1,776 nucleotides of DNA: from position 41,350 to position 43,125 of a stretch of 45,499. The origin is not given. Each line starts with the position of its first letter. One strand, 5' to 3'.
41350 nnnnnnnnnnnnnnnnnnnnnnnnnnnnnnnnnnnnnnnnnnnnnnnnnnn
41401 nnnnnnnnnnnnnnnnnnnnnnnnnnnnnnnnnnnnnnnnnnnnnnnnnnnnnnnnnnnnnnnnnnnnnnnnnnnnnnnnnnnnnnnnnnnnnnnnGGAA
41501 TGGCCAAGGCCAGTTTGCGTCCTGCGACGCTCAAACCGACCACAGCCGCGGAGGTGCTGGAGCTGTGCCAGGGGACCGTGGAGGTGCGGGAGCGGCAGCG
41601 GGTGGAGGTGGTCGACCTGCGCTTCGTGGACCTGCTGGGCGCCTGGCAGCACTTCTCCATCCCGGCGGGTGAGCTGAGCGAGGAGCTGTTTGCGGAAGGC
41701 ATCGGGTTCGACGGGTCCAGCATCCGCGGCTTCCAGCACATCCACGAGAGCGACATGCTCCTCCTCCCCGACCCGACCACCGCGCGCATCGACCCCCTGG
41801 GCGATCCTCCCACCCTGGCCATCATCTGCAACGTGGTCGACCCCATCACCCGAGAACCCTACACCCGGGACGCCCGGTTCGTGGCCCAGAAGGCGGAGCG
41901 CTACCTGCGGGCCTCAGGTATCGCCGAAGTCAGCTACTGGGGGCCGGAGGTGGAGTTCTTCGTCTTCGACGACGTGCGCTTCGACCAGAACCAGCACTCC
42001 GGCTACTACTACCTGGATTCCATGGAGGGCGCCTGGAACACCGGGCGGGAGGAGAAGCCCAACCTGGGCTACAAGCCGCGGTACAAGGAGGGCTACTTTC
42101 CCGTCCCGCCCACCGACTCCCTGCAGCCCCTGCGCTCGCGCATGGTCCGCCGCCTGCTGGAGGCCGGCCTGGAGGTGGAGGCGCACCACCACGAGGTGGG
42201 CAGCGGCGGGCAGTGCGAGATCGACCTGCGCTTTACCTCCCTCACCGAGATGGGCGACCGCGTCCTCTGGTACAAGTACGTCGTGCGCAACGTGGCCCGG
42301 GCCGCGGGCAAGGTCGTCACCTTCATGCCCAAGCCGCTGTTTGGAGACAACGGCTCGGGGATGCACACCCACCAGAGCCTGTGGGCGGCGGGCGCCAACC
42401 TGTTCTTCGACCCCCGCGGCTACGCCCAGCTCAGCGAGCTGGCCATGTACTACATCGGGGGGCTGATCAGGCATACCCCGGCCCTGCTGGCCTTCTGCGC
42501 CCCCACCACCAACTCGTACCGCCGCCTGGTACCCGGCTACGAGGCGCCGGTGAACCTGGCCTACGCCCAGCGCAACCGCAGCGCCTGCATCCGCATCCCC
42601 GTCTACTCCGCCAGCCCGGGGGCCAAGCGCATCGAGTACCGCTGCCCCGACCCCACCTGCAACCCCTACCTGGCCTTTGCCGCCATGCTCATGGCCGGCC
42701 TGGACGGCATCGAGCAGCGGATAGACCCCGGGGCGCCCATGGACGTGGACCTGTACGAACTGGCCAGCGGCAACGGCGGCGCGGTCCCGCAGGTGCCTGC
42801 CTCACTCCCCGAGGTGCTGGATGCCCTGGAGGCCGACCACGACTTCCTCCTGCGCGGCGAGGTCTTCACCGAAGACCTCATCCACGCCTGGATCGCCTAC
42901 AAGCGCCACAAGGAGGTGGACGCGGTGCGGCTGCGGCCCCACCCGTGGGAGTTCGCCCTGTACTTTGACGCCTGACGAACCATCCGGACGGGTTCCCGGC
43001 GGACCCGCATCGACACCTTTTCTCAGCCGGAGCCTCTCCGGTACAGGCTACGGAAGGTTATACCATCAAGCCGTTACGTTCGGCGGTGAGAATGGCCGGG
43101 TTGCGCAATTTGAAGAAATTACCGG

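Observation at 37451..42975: amtB - unknown membrane protein - flotillin - glnA operon with no glnK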

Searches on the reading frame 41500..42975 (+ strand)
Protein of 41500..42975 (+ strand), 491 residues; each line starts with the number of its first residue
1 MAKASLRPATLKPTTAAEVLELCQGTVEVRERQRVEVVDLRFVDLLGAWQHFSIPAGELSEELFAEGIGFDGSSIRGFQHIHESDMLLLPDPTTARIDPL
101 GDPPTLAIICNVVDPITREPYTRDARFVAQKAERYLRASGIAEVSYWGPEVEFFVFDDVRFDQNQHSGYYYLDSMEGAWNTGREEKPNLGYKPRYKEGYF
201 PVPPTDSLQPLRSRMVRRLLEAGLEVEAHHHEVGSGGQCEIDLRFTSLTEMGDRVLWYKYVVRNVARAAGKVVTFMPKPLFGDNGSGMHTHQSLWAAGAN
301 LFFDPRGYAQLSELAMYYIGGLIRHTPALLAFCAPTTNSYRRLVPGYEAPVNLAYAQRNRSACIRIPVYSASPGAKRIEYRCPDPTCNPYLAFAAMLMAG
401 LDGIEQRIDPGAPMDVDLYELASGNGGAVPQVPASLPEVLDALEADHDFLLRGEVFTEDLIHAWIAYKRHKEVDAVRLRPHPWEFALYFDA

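Call 3: search_protein_families(library=pfam, proteins=[window:41500-42975:+], max_evalue=0.1)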
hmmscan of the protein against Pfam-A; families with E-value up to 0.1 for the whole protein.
window:41500-42975:+ (491 aa): 2 families
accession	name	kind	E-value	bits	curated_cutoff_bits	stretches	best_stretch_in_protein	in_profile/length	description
PF00120.29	Gln-synt_C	-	2.7e-129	431.6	24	1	123-488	2-344/344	Glutamine synthetase, catalytic domain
PF03951.24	Gln-synt_N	-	3.2e-31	107.2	33.4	1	35-115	2-82/82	Glutamine synthetase, beta-Grasp domain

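Call 4: search_protein_families(library=ncbifam, proteins=[window:41500-42975:+], max_evalue=0.1)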
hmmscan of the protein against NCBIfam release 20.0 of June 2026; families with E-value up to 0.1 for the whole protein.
window:41500-42975:+ (491 aa): 5 families
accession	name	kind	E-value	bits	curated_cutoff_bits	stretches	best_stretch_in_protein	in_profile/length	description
TIGR00653.1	GlnA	equivalog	1.9e-192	640.1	429.15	1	28-490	5-462/462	type I glutamate--ammonia ligase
NF007006.0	PRK09469.1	equivalog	4.4e-173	576.1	845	1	30-489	10-467/469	glutamate--ammonia ligase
TIGR03105.1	gln_synth_III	equivalog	7.8e-66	222.4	469.6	2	214-488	162-433/435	type III glutamate--ammonia ligase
NF045547.1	GGputSyn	equivalog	2.6e-62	211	650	2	197-471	153-426/438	gamma-glutamylputrescine synthetase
NF041605.1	gln_syn_GlnII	equivalog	1.5e-10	40.7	500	1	216-294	154-232/333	glutamine synthetase GlnII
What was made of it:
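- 41500..42975 (+): glnA: glutamine synthetase type I, beta subtype by alignment, with Tyr419 at the E. coli adenylylation position. TIGR00653 640 bits against a cutoff of 429; Gln-synt_N and Gln-synt_C domains (calls 3, 4).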
